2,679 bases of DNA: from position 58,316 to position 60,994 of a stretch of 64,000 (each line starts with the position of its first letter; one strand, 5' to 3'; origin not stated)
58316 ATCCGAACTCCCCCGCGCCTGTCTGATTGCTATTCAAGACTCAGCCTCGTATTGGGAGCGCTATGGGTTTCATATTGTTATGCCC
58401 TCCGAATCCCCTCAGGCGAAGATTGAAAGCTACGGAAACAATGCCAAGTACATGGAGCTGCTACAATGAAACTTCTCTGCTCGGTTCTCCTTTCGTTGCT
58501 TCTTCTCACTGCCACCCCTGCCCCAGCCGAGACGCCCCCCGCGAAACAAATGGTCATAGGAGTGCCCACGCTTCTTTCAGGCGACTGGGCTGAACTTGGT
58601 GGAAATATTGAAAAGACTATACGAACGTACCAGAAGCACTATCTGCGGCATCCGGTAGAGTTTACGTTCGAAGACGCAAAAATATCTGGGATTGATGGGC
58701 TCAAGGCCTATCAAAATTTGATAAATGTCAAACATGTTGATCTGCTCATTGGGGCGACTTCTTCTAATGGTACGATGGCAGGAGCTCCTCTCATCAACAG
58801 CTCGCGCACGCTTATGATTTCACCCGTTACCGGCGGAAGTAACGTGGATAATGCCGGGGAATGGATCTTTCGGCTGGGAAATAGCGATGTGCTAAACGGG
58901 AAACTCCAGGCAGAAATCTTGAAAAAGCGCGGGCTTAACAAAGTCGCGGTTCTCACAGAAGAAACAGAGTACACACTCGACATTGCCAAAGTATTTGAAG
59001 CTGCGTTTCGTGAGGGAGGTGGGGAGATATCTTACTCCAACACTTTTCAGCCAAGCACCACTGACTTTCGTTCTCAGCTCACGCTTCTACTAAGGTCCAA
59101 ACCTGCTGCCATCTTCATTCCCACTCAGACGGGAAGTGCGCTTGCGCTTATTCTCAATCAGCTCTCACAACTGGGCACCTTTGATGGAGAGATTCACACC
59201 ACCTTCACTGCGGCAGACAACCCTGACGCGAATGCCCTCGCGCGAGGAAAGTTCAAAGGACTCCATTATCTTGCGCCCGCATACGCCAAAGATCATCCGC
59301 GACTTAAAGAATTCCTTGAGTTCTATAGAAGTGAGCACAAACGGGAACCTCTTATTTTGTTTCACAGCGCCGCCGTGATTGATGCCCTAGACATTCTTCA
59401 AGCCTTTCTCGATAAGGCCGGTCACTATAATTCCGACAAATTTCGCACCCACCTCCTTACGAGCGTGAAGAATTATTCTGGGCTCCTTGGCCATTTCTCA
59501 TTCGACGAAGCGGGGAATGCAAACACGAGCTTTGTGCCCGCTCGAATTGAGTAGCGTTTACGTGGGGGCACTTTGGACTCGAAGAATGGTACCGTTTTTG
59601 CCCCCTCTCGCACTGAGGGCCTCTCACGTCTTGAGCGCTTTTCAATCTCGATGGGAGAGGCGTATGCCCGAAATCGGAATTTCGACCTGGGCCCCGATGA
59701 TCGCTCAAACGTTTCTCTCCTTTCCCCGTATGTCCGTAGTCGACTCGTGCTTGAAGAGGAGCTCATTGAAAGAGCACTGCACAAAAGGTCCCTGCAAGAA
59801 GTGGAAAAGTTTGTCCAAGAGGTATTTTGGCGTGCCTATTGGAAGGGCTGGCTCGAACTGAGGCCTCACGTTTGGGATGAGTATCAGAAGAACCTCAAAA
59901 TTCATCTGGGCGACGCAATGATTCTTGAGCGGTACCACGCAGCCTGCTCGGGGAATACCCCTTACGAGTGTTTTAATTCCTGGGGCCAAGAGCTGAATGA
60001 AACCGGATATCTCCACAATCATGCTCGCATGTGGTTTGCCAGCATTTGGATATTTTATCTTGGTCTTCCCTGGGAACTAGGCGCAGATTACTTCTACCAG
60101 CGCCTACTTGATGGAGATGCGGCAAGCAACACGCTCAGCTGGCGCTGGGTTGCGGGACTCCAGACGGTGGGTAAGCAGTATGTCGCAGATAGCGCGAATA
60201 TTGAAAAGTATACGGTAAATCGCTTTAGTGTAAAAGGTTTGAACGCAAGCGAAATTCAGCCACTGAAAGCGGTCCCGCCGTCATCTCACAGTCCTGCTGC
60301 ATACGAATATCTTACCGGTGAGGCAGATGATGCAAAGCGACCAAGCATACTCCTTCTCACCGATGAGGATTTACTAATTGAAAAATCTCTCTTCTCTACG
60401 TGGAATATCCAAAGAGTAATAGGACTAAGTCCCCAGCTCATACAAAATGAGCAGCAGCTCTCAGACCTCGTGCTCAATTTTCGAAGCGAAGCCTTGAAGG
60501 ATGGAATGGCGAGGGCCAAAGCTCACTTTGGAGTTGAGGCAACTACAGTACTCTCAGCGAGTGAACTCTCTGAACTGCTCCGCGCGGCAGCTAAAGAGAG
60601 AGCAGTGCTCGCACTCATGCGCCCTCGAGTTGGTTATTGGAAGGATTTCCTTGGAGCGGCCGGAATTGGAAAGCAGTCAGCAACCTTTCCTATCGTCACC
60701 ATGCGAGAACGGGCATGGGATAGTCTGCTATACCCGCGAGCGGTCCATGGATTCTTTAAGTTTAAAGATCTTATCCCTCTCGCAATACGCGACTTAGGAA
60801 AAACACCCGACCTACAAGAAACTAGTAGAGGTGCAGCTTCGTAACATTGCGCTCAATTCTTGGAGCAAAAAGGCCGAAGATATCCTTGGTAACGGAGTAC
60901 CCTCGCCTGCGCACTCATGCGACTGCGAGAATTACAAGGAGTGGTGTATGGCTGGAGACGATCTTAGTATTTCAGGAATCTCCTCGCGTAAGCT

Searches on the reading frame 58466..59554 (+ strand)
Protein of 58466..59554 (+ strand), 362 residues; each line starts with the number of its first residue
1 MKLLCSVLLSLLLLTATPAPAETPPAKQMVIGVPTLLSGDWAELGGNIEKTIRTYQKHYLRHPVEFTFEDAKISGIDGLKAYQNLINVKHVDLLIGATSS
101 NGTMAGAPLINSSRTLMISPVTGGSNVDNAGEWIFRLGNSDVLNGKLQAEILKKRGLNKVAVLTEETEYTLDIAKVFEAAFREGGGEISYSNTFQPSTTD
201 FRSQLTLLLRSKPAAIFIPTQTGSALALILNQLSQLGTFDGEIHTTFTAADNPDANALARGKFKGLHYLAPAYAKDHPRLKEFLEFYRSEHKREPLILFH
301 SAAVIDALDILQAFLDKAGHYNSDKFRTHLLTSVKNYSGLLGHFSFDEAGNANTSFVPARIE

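Call 48: search_protein_families(library=pfam, proteins=[window:58466-59554:+], max_evalue=0.001)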
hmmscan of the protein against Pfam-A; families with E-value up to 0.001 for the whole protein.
window:58466-59554:+ (362 aa): 2 families
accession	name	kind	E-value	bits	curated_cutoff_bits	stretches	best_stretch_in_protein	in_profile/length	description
PF13458.12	Peripla_BP_6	-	1.7e-34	120.5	31.7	1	30-360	3-337/343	Periplasmic binding protein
PF01094.35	ANF_receptor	-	6.9e-14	52.1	25.4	1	57-353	18-341/353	Receptor family ligand binding region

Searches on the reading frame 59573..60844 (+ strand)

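Call 48: search_protein_families(library=pfam, proteins=[window:59573-60844:+], max_evalue=0.001)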
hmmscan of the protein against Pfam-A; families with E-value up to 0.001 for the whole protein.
window:59573-60844:+ (423 aa): 1 family
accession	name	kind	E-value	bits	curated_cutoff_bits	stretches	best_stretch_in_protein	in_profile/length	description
PF03441.19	FAD_binding_7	-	9e-18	64.8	27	1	80-203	1-126/203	FAD binding domain of DNA photolyase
